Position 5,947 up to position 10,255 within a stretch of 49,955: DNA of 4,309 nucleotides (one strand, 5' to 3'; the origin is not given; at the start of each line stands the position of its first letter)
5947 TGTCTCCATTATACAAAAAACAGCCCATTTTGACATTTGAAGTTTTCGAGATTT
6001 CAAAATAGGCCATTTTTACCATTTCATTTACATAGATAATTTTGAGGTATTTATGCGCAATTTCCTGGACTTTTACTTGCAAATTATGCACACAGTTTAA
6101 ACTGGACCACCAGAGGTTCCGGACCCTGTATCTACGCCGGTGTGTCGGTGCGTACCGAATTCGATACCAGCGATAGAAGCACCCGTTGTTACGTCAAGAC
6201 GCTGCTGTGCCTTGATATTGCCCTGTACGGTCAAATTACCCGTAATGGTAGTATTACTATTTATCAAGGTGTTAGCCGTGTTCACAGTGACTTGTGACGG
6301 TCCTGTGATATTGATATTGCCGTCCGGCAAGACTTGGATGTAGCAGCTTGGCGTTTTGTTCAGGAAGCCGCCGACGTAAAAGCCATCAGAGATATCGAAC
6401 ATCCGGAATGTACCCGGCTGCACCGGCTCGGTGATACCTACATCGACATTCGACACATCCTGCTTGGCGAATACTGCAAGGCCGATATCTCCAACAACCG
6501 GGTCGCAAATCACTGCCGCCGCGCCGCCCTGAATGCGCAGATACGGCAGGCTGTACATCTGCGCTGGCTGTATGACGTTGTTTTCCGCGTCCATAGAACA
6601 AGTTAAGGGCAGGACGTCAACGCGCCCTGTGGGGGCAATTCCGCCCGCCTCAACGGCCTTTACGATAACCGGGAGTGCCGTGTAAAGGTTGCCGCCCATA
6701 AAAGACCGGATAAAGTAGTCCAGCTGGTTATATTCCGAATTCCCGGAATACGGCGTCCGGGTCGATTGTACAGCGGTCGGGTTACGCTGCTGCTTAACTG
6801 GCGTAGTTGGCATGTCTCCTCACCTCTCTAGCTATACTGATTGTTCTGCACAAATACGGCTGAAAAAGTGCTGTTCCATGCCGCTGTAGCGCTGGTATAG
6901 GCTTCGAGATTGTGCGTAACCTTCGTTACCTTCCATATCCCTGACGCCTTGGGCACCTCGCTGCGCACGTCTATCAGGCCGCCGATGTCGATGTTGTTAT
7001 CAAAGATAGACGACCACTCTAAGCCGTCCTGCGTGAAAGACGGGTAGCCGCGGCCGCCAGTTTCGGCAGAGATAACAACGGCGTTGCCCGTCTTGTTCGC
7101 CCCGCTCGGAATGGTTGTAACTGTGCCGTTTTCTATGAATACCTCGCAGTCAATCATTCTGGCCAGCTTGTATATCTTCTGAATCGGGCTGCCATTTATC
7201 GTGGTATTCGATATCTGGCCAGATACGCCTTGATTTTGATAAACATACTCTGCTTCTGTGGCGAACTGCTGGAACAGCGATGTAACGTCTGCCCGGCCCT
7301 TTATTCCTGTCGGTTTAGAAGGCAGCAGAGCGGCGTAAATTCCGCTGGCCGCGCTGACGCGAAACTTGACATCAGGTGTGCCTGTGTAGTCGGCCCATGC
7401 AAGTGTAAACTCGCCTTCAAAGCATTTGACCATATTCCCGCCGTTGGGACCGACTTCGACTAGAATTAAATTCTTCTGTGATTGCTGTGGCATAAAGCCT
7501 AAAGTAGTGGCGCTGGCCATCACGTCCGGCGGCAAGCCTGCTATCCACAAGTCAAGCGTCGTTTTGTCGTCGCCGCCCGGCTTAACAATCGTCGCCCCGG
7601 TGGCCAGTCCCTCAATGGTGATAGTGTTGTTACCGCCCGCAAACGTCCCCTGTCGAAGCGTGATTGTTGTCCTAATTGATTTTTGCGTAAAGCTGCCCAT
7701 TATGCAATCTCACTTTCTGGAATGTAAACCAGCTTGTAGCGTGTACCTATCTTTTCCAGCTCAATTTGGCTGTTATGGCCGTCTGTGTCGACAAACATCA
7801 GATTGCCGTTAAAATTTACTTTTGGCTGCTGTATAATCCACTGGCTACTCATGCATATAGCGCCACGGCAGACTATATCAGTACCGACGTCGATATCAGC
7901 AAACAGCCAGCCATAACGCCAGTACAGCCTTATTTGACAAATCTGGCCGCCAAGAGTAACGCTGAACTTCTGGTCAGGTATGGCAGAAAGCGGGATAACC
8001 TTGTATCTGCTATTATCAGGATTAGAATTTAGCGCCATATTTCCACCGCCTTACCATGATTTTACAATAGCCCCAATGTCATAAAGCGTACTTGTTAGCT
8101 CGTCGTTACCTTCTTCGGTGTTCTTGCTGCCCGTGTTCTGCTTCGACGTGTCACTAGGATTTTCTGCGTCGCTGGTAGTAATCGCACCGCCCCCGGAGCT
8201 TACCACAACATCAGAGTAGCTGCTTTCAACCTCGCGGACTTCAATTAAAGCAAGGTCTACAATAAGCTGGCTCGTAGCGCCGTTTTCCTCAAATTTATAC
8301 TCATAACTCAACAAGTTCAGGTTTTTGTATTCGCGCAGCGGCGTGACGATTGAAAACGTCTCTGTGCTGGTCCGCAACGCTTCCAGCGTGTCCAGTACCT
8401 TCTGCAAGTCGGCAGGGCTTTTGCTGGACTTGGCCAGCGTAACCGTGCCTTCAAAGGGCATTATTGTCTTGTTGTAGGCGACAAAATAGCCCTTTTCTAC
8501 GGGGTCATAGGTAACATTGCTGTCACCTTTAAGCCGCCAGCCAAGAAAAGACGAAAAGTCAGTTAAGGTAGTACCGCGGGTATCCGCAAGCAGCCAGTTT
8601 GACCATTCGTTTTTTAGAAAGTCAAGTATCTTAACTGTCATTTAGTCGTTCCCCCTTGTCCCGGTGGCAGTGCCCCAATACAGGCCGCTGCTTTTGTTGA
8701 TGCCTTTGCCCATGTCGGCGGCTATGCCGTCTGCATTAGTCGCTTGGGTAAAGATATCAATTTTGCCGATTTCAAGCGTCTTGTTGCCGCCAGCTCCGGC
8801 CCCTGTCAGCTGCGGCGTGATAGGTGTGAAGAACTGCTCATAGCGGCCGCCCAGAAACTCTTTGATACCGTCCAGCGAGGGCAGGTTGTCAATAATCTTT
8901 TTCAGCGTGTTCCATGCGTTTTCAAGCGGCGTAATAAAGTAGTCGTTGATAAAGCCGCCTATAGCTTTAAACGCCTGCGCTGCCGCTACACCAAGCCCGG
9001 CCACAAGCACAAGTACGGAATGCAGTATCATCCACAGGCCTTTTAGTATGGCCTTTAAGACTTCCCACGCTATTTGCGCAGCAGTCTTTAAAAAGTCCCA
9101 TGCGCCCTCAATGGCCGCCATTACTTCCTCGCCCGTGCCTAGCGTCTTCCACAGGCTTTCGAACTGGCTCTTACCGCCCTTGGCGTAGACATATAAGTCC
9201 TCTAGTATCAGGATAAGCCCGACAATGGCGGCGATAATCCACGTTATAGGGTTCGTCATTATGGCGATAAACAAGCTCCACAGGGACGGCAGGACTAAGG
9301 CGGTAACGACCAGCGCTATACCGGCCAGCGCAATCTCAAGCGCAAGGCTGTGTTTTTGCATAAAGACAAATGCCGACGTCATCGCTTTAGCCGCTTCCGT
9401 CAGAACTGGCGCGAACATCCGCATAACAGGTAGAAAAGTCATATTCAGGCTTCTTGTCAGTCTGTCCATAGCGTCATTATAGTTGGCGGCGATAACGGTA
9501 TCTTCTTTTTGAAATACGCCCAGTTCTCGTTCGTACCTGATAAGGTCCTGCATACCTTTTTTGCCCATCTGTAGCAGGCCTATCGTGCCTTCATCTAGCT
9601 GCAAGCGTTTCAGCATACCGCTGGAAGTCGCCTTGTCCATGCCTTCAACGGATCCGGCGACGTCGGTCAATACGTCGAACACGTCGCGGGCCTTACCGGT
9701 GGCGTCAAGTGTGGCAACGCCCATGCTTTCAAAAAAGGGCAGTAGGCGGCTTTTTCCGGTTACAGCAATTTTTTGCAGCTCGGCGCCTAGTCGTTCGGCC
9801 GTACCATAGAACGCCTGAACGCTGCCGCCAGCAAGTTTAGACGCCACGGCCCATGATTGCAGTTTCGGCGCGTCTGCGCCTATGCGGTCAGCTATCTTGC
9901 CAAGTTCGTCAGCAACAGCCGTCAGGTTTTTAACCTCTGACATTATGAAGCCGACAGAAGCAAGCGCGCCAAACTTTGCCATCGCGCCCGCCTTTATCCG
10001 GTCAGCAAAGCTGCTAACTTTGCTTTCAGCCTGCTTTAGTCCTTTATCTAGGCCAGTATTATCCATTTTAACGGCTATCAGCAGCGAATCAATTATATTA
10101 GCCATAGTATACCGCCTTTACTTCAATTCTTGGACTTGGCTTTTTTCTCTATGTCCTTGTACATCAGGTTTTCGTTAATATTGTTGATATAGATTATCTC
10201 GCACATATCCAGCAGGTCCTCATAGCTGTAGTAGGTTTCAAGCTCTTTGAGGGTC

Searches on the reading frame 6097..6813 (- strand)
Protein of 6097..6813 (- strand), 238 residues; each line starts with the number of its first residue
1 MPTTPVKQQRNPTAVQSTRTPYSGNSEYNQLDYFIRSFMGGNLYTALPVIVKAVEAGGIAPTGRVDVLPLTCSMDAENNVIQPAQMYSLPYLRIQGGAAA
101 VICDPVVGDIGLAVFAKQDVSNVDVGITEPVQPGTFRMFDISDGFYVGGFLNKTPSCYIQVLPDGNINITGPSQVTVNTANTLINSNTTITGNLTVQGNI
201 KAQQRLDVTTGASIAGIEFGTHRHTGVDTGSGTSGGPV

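Call 20: search_protein_families(library=phrogs, proteins=[window:6097-6813:-], max_evalue=0.00001)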
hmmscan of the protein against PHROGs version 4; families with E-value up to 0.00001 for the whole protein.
window:6097-6813:- (238 aa): 1 family
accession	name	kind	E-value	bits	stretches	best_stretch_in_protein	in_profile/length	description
phrog_3216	-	tail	9.2e-06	26.4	0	166-236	251-324/325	baseplate assembly protein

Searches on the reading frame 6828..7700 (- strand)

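Call 20: search_protein_families(library=phrogs, proteins=[window:6828-7700:-], max_evalue=0.00001)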
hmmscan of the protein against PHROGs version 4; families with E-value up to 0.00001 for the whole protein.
window:6828-7700:- (290 aa): 1 family
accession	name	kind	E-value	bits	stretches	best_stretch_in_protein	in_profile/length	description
phrog_196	-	tail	4.2e-35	122.3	1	1-285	81-362/536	baseplate hub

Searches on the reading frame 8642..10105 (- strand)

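Call 20: search_protein_families(library=phrogs, proteins=[window:8642-10105:-], max_evalue=0.00001)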
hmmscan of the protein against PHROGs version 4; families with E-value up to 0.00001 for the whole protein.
window:8642-10105:- (487 aa): 15 families
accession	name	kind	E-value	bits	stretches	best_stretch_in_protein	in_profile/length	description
phrog_8125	-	tail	6.7e-34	118.9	1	11-408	43-454/578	tail length tape measure protein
phrog_3824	-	unknown function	5.2e-33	115.9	1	21-320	36-345/750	-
phrog_34923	-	tail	9.1e-33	114.7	1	18-340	91-415/540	tail length tape measure protein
phrog_2276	-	tail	6.4e-30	105.4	1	1-222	22-256/673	tail length tape measure protein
phrog_9388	-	unknown function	1.5e-24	87.7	2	2-222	2-214/615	-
phrog_12506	-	tail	8.2e-24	85.3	1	2-222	3-215/218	tail length tape measure protein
phrog_8462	-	tail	3.3e-19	70.1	1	19-438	25-462/672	tail length tape measure protein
phrog_13338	-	unknown function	8.4e-19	68.3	1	23-364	23-279/903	-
phrog_9570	-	tail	2.8e-16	60.6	1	18-382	55-379/689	tail length tape measure protein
phrog_12278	-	tail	1.4e-12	48.6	1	1-298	1-308/448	tail fiber protein/ lysozyme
phrog_991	-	tail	1.9e-12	46.6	1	214-450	565-848/1966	tail length tape measure protein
phrog_58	-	tail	1.5e-11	44.4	1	20-413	295-796/1544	tail length tape measure protein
phrog_971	-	lysis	1.4e-10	41.5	1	40-408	321-633/1338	endolysin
phrog_2013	-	tail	7.5e-09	35.9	1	16-253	39-276/657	lytic tail protein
phrog_4197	-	tail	4.8e-06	25.5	1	227-402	779-945/1783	tail length tape measure protein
